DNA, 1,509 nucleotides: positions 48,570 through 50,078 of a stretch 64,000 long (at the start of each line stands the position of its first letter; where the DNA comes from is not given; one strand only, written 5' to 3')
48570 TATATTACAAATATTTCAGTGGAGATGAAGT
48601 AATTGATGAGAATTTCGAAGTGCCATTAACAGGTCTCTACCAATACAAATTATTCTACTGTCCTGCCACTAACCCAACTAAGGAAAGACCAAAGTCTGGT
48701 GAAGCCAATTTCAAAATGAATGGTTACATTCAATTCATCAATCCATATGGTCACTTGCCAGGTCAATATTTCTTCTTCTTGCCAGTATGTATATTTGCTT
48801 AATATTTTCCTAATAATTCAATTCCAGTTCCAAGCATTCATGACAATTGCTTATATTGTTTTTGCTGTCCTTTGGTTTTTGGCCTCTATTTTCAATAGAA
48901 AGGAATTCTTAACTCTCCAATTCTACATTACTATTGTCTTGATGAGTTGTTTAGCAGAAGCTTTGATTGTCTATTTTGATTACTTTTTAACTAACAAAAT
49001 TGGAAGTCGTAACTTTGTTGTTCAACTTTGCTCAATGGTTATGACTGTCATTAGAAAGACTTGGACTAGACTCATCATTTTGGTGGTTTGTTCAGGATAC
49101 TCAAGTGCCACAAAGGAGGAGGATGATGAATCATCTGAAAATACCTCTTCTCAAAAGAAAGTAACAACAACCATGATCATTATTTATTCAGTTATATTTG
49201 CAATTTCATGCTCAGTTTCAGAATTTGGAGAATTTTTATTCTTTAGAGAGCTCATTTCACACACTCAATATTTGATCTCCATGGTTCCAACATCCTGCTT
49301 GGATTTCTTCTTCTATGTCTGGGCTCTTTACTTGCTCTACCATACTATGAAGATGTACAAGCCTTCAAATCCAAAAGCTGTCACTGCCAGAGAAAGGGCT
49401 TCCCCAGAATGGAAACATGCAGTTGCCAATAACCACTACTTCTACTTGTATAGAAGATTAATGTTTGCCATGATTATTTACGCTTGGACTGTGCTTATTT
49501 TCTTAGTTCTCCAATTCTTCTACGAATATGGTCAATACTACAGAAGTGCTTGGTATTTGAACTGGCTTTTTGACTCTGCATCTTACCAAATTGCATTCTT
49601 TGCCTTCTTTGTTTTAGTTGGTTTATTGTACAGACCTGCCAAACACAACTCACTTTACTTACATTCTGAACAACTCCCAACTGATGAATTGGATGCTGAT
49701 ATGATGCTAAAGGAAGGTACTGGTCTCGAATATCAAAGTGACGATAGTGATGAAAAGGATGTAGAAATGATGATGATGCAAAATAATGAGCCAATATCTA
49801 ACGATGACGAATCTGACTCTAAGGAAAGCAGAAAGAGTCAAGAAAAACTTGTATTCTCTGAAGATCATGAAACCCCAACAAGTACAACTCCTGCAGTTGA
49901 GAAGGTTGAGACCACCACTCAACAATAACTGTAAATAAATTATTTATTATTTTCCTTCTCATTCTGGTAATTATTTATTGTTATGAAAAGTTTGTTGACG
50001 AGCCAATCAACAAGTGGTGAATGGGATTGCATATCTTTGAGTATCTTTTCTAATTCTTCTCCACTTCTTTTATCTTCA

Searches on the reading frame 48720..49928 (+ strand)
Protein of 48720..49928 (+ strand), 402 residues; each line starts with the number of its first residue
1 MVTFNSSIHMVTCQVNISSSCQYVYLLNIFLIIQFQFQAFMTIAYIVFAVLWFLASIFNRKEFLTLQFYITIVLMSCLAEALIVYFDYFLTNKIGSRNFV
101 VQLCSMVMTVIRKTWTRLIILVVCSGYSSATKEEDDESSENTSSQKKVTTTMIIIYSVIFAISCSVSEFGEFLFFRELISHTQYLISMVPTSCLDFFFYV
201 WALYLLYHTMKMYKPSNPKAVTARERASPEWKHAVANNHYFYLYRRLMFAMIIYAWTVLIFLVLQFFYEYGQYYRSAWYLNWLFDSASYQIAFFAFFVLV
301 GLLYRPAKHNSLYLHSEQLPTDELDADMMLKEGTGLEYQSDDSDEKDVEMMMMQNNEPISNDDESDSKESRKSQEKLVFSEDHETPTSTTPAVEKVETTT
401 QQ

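Call 51: search_protein_families(library=pfam, proteins=[window:48720-49928:+], max_evalue=0.001)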
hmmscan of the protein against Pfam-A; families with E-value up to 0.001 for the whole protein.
window:48720-49928:+ (402 aa): 1 family
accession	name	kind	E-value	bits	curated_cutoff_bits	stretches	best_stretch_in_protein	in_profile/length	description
PF06814.19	GOST_TM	-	2.1e-25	90.2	25.2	1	35-310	3-245/246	GOST, seven transmembrane domain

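Call 52: find_homologous_proteins(query=window:48720-49925:+, max_evalue=1e-20)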
Query window:48720-49925:+ (402 aa): 4 proteins with E <= 1e-20 among 858 candidates.
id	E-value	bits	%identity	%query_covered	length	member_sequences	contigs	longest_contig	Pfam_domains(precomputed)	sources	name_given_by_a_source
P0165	3.6e-238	808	100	90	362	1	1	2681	PF06814.20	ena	-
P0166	6.0e-153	527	64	87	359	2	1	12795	PF06814.20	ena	-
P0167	2.4e-146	506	63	88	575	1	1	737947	PF06814.20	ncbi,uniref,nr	ncbi:hypothetical protein C9374_001023 [Naegleria lovaniensis]|uniref:GOST seven transmembrane domai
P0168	1.1e-120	421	56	86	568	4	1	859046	PF06814.20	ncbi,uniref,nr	ncbi:hypothetical protein FDP41_011962 [Naegleria fowleri]|uniref:GOST seven transmembrane domain-co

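Call 53: find_encoding_contigs(protein=P0167, flank=10000, max_places=1)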
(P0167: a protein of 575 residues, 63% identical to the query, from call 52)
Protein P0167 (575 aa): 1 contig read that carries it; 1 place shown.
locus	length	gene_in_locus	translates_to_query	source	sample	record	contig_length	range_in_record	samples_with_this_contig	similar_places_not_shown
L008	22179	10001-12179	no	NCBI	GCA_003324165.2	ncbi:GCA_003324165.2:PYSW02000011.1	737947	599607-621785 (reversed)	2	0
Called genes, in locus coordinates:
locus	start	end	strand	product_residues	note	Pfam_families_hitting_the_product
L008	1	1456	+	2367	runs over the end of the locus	-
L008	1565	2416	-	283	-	-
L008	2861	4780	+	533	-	PF25390:WD40_RLD, PF00415:RCC1 (faint), PF13540:RCC1_2 (weak)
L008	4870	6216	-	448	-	PF00650:CRAL_TRIO, PF13716:CRAL_TRIO_2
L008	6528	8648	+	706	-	-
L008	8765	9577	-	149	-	PF00179:UQ_con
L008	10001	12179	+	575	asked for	PF06814:GOST_TM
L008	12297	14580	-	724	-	-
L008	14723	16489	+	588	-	-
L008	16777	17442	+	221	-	-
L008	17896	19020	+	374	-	PF05368:NmrA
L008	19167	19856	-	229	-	-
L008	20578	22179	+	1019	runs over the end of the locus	PF23044:SH3-C_UBE2O (faint), PF23046:tSH3-B_UBE2O, PF23043:SH3-B_UBE2O, PF00179:UQ_con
